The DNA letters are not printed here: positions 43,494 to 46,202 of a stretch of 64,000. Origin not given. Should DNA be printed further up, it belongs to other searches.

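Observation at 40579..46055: AddB-like Fe-S PD-(D/E)XK nuclease translationally coupled to a LonC-like protease with degenerate Walker A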

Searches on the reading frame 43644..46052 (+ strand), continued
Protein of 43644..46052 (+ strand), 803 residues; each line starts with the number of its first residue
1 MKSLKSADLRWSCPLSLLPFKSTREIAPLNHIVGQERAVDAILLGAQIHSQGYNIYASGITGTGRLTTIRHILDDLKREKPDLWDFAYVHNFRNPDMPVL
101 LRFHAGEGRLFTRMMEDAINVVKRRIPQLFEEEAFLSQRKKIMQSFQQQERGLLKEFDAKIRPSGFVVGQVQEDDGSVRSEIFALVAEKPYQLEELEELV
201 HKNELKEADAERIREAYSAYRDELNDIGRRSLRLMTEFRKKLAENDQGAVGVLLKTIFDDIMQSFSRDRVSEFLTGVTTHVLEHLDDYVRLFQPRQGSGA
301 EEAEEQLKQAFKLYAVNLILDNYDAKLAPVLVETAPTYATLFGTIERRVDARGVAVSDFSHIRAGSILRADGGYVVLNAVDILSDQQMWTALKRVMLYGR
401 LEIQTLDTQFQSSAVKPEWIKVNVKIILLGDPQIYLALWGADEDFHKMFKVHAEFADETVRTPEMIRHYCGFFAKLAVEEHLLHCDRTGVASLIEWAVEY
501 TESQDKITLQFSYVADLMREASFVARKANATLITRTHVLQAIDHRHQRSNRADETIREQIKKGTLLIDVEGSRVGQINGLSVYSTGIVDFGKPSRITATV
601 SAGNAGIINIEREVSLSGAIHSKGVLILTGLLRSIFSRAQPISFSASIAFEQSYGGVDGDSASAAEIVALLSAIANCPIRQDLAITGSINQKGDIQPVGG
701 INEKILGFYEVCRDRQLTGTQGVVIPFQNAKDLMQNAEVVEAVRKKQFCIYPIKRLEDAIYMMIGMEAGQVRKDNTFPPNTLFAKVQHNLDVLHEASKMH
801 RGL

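Call 13: find_related_loci(query=window:43644-46052:+, collection=genome_contigs, flank=10000)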
Query window:43644-46052:+ (803 aa) in genome_contigs; peptide patterns used: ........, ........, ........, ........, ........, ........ (x = any residue, [..] = any of these).
156 stretches matched a pattern; 36 encode a relative of the query (tblastn E <= 1e-3); 36 distinct loci.
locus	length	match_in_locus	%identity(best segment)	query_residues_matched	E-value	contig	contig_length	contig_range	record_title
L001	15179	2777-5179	90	1-801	0e+0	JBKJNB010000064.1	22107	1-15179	MAG: Candidatus Kapaibacteriota bacterium isolate ant_bin.350 k117_3315385, whole genome shotgun sequence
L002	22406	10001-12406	72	1-801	0e+0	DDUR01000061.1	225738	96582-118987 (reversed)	MAG TPA_asm: Ignavibacteria bacterium UBA2333 UBA2333_contig_2828, whole genome shotgun sequence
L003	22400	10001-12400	67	1-798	0e+0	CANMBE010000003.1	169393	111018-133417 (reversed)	MAG: Ignavibacteria bacterium isolate ZH-15may19-110 genome assembly, contig: ZH-15May19-c44, whole genome shotgun seque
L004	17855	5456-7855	66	1-798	0e+0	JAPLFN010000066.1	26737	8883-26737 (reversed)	MAG: Candidatus Kapaibacterium sp. isolate LacPavin_0818_WC45_MAG_51_7 LacPavin_0818_WC45_scaffold_74364, whole genome s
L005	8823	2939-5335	66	2-798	0e+0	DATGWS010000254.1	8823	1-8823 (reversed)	MAG TPA_asm: Candidatus Didemnitutus sp. isolate SMAG_U10588 k141_263899, whole genome shotgun sequence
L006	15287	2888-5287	65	1-797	0e+0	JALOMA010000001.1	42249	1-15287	MAG: Candidatus Kapaibacterium sp. isolate Prado039 scaffold_1128, whole genome shotgun sequence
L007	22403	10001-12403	64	1-799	0e+0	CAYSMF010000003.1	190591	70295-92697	MAG TPA_asm: uncultured Melioribacter sp. isolate SRP278252_co3_515 genome assembly, contig: NODE_35_length_190591_cov_3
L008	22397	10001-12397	65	2-798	0e+0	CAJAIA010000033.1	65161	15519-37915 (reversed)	MAG: uncultured Ignavibacteria bacterium isolate Loc090721-4m_bin-0677 genome assembly, contig: bin-0677:33/45, whole ge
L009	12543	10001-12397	64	1-798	0e+0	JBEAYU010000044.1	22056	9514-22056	MAG: Bacteroidota bacterium isolate NASQAN2011_332_B_bin.40 scaffold_415700, whole genome shotgun sequence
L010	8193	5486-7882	64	1-798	0e+0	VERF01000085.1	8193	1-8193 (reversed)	MAG: Candidatus Kapaibacterium sp. isolate ZLKRG33 NODE_10054_length_8193_cov_9.401314, whole genome shotgun sequence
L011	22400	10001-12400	63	1-798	0e+0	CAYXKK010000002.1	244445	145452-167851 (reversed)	MAG TPA_asm: uncultured Melioribacter sp. isolate SRP318679_co1_368 genome assembly, contig: NODE_21_length_244445_cov_5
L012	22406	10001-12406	64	1-800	0e+0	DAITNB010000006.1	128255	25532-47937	MAG TPA_asm: bacterium isolate CTOTU10762 NODE_41_length_128255_cov_24.051817, whole genome shotgun sequence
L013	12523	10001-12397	63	1-798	0e+0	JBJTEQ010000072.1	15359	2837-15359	MAG: Candidatus Kapaibacterium sp. isolate samp_4321_metabat2_67 samp_4321_280842, whole genome shotgun sequence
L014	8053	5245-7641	63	1-798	0e+0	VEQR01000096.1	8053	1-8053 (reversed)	MAG: Candidatus Kapaibacterium sp. isolate ZLKRG19 NODE_10326_length_8053_cov_8.737194, whole genome shotgun sequence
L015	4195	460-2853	63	4-799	0e+0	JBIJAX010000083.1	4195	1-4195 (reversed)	MAG: Candidatus Kapaibacterium sp. isolate ME2006-08-01D12_3300042387_group2_bin83 Rohwer_bin1098_scaffold_20434_c1, who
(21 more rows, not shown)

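Call 15: search_solved_structures(query=window:43644-46052:+, show_alignments=1)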
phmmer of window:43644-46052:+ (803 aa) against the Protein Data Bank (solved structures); distinct sequences matched with E-value up to 0.001: 47.
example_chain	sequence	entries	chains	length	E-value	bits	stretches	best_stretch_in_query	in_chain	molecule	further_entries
4fwd_A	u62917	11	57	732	9.5e-75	255.5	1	315-767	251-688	TTC1975 peptidase | endopeptidase La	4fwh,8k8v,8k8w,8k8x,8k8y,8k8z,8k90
7euy_A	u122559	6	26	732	2.5e-74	254.1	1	315-767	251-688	Endopeptidase La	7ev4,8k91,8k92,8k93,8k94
4fw9_A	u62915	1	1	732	3.9e-74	253.5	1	315-767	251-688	TTC1975 peptidase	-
4fwg_A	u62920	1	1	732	8.7e-74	252.3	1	315-767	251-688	TTC1975 peptidase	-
7eux_A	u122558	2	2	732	1.2e-73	251.8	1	315-767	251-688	Endopeptidase La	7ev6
3k1j_A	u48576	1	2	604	6.2e-23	84.2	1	313-762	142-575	ATP-dependent protease Lon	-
1z0w_A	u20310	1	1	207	4.7e-15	58.1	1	568-759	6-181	Putative protease La homolog type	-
1z0e_A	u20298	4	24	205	5.9e-15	57.8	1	568-759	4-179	Putative protease La homolog type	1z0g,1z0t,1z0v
1xhk_A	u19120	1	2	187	1.3e-14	56.6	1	644-741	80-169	Putative protease La homolog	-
1z0b_A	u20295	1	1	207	1.8e-14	56.1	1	568-759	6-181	Putative protease La homolog type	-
1z0c_A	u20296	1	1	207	6.7e-14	54.3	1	568-759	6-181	Putative protease La homolog type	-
4fwv_A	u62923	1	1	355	3.8e-13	51.8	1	314-456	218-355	TTC1975 peptidase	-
1rr9_A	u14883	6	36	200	2.3e-11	45.9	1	657-766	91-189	ATP-dependent protease La | Lon protease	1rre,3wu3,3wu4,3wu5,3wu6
6u5z_A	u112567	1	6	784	2.6e-10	42.4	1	657-766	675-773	Lon protease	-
8dvh_A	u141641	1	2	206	3.5e-09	38.7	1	573-748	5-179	Lon protease 2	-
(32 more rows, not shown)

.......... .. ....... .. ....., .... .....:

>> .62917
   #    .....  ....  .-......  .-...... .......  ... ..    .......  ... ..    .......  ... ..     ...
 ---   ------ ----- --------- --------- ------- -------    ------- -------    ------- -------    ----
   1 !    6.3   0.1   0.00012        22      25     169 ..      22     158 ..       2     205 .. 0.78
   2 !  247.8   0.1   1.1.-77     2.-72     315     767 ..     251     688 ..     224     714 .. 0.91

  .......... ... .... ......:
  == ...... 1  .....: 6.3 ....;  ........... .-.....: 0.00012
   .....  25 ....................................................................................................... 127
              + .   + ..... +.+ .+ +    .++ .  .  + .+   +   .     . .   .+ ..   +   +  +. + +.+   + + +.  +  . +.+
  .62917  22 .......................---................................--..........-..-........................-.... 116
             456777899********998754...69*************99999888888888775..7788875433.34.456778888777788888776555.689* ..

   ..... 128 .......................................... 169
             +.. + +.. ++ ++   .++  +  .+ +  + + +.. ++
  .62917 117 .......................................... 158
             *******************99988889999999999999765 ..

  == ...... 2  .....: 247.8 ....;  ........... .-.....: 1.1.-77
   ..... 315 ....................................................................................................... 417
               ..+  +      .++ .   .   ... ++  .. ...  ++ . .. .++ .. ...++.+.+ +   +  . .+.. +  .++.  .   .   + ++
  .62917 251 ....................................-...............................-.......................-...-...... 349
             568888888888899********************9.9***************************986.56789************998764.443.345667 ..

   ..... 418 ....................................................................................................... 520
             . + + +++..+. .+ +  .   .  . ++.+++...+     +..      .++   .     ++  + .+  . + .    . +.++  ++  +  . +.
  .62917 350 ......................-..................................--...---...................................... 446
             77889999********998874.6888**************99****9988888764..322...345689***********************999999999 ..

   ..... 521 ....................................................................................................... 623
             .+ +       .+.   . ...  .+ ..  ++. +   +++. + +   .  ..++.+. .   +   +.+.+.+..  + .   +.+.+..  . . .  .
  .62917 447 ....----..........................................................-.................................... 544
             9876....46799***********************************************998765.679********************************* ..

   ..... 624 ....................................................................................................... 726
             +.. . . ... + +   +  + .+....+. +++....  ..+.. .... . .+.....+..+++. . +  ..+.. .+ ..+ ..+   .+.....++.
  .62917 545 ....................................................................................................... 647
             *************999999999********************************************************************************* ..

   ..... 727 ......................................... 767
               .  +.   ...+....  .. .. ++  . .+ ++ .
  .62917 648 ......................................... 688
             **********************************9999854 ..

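Call 26: find_encoding_contigs(protein=P0088, flank=10000, max_places=2)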
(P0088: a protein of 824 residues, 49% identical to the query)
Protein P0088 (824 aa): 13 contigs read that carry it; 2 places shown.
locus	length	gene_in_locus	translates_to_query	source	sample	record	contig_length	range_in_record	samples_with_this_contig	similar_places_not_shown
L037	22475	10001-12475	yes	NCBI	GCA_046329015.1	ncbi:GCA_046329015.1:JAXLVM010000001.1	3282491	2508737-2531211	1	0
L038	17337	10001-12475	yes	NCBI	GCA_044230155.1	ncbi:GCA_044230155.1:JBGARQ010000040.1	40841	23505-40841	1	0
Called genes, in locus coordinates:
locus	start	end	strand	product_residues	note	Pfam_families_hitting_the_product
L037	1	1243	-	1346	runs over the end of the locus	PF00047:ig (faint), PF07686:V-set (faint), PF16680:Ig_4 (faint), PF13927:Ig_3, PF07679:I-set (weak), PF13895:Ig_2 (weak), PF13927:Ig_3, PF18962:Por_Secre_tail, +2 more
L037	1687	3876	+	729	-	PF00512:HisKA, PF02518:HATPase_c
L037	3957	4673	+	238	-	PF00072:Response_reg, PF00486:Trans_reg_C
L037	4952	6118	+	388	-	PF00155:Aminotran_1_2 (weak), PF01041:DegT_DnrJ_EryC1, PF01212:Beta_elim_lyase (weak), PF01053:Cys_Met_Meta_PP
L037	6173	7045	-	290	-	PF18962:Por_Secre_tail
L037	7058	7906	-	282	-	PF18962:Por_Secre_tail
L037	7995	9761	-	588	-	PF04851:ResIII, PF00270:DEAD (weak), PF18766:SWI2_SNF2, PF00271:Helicase_C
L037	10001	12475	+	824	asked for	PF20437:LonC_helical, PF13654:AAA_32, PF20436:LonB_AAA-LID, PF05362:Lon_C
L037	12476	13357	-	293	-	PF00701:DHDPS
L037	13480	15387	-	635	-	PF01807:Zn_ribbon_DnaG, PF08275:DNAG_N, PF01751:Toprim, PF13155:Toprim_2, PF13362:Toprim_3 (weak), PF13662:Toprim_4, PF10410:DnaB_bind, PF28534:DUF8430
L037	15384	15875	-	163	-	PF01288:HPPK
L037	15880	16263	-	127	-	PF02152:FolB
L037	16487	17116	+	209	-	PF21948:LplA-B_cat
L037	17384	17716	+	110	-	-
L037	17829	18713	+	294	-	PF16881:LIAS_N, PF04055:Radical_SAM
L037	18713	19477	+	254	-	PF00753:Lactamase_B, PF23023:Anti-Pycsar_Apyc1, PF12706:Lactamase_B_2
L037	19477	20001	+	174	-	PF08922:DUF1905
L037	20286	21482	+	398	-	PF00034:Cytochrom_C (faint), PF03150:CCP_MauG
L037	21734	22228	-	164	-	-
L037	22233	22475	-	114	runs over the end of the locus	PF01627:Hpt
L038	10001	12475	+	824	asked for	PF20437:LonC_helical, PF13654:AAA_32, PF20436:LonB_AAA-LID, PF05362:Lon_C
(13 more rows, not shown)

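Call 27: find_encoding_contigs(protein=P0106, flank=10000, max_places=2)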
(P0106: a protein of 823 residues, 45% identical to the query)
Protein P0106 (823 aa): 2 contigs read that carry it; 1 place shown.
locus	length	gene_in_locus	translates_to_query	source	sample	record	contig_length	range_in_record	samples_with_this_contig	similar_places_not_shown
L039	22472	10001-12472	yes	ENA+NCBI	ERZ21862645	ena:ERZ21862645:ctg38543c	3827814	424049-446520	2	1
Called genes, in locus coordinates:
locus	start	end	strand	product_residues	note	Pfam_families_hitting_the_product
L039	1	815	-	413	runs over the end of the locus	PF06245:DUF1015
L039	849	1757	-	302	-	PF00389:2-Hacid_dh, PF02826:2-Hacid_dh_C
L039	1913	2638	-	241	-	PF01925:TauE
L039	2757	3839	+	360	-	PF00266:Aminotran_5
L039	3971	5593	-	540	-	PF07837:FTCD_N, PF02971:FTCD, PF04961:FTCD_C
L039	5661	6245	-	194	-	-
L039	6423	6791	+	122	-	PF02261:Asp_decarbox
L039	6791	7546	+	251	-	PF00483:NTP_transferase, PF01128:IspD, PF12804:NTP_transf_3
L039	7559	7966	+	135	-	PF00903:Glyoxalase, PF13669:Glyoxalase_4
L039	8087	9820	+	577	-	PF02074:Peptidase_M32 (weak)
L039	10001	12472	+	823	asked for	PF20437:LonC_helical, PF13654:AAA_32, PF20436:LonB_AAA-LID, PF05362:Lon_C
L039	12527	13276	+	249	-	PF00834:Ribul_P_3_epim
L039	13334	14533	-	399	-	PF01546:Peptidase_M20, PF07687:M20_dimer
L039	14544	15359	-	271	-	PF01678:DAP_epimerase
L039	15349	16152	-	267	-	PF00459:Inositol_P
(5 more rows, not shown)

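Call 28: find_encoding_contigs(protein=P0125, flank=10000, max_places=2)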
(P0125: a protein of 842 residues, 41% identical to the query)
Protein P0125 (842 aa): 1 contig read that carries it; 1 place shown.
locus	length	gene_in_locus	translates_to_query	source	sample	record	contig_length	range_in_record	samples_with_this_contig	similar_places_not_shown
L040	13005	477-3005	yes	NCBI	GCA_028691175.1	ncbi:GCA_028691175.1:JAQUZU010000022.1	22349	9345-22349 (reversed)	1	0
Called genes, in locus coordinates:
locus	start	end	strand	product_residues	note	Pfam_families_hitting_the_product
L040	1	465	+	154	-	PF10895:DUF2715 (weak)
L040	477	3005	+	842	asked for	PF20437:LonC_helical, PF13654:AAA_32, PF20436:LonB_AAA-LID, PF05362:Lon_C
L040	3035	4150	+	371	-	PF06745:ATPase (faint), PF00154:RecA_N, PF08423:Rad51, PF27531:MT3502_N (weak), PF21096:RecA_C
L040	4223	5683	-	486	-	PF01546:Peptidase_M20, PF07687:M20_dimer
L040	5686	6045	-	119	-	PF05402:PqqD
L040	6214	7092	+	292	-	PF13292:DXP_synthase_N, PF00456:Transketolase_N, PF00676:E1_dh, PF02775:TPP_enzyme_C (faint)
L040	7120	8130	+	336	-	PF02779:Transket_pyr, PF02780:Transketolase_C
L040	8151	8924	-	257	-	PF00005:ABC_tran, PF13304:AAA_21 (faint)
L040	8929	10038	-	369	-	PF00089:Trypsin, PF10459:Peptidase_S46 (faint), PF13365:Trypsin_2, PF00595:PDZ, PF13180:PDZ_2, PF17820:PDZ_6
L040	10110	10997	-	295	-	PF00231:ATP-synt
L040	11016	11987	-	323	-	PF01073:3Beta_HSD (faint), PF01370:Epimerase, PF04321:RmlD_sub_bind (weak), PF16363:GDP_Man_Dehyd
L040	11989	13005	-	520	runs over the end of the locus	PF02874:ATP-synt_ab_N, PF00006:ATP-synt_ab, PF00306:ATP-synt_ab_C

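Call 36: find_encoding_contigs(protein=P0085, flank=8000, max_places=1)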
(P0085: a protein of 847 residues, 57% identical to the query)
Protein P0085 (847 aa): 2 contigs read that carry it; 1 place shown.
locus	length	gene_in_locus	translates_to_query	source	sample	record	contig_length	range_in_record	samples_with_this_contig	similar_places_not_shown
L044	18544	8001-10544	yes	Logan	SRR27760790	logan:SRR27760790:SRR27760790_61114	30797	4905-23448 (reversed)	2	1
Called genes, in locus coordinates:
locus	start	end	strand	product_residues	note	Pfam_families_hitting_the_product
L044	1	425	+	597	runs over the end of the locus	PF05524:PEP-utilisers_N, PF00391:PEP-utilizers, PF02896:PEP-utilizers_C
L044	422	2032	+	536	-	-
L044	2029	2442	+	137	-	-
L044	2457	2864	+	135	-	PF13581:HATPase_c_2, PF02518:HATPase_c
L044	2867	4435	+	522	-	PF02225:PA, PF04389:Peptidase_M28, PF01546:Peptidase_M20 (weak)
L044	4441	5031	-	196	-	PF00677:Lum_binding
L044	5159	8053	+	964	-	PF12705:PDDEXK_1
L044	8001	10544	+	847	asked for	PF20437:LonC_helical, PF13654:AAA_32, PF20436:LonB_AAA-LID, PF05362:Lon_C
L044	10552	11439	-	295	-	-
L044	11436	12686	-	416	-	PF07969:Amidohydro_3, PF01979:Amidohydro_1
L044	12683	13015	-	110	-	-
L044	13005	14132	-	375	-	PF00483:NTP_transferase, PF12804:NTP_transf_3 (faint), PF22640:ManC_GMP_beta-helix (weak)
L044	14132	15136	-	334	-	PF01118:Semialdhyde_dh, PF02774:Semialdhyde_dhC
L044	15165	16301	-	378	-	PF04055:Radical_SAM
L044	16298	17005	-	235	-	PF10502:Peptidase_S26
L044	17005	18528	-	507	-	PF02142:MGS, PF01808:AICARFT_IMPCHas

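Call 37: find_encoding_contigs(protein=P0100, flank=8000, max_places=1)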
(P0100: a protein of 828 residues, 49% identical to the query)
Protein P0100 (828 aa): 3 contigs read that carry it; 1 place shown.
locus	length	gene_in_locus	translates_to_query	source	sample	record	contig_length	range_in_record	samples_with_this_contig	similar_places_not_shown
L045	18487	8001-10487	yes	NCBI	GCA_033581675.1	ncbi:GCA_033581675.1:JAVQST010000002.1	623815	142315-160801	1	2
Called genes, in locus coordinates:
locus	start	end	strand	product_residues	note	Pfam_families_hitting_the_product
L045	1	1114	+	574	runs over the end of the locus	PF05524:PEP-utilisers_N, PF00391:PEP-utilizers, PF02896:PEP-utilizers_C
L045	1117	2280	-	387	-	PF22660:RS_preATP-grasp-like, PF02786:CPSase_L_D2, PF08443:RimK (weak), PF02222:ATP-grasp, PF07478:Dala_Dala_lig_C, PF17769:PurK_C, PF21244:PurT_C (weak)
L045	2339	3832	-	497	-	-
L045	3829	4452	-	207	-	PF00677:Lum_binding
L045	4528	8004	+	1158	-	PF21445:ADDB_N (weak), PF13361:UvrD_C, PF12705:PDDEXK_1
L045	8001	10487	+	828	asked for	PF20437:LonC_helical, PF13654:AAA_32, PF20436:LonB_AAA-LID, PF05362:Lon_C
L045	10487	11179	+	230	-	PF00834:Ribul_P_3_epim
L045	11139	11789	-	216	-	-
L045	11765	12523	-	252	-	PF02621:VitK2_biosynth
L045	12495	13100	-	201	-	PF00588:SpoU_methylase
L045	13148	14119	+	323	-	PF00149:Metallophos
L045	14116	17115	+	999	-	PF17517:IgGFc_binding, PF22544:HYDIN_VesB_CFA65-like_Ig (faint)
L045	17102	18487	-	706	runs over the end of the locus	PF07715:Plug, PF00593:TonB_dep_Rec_b-barrel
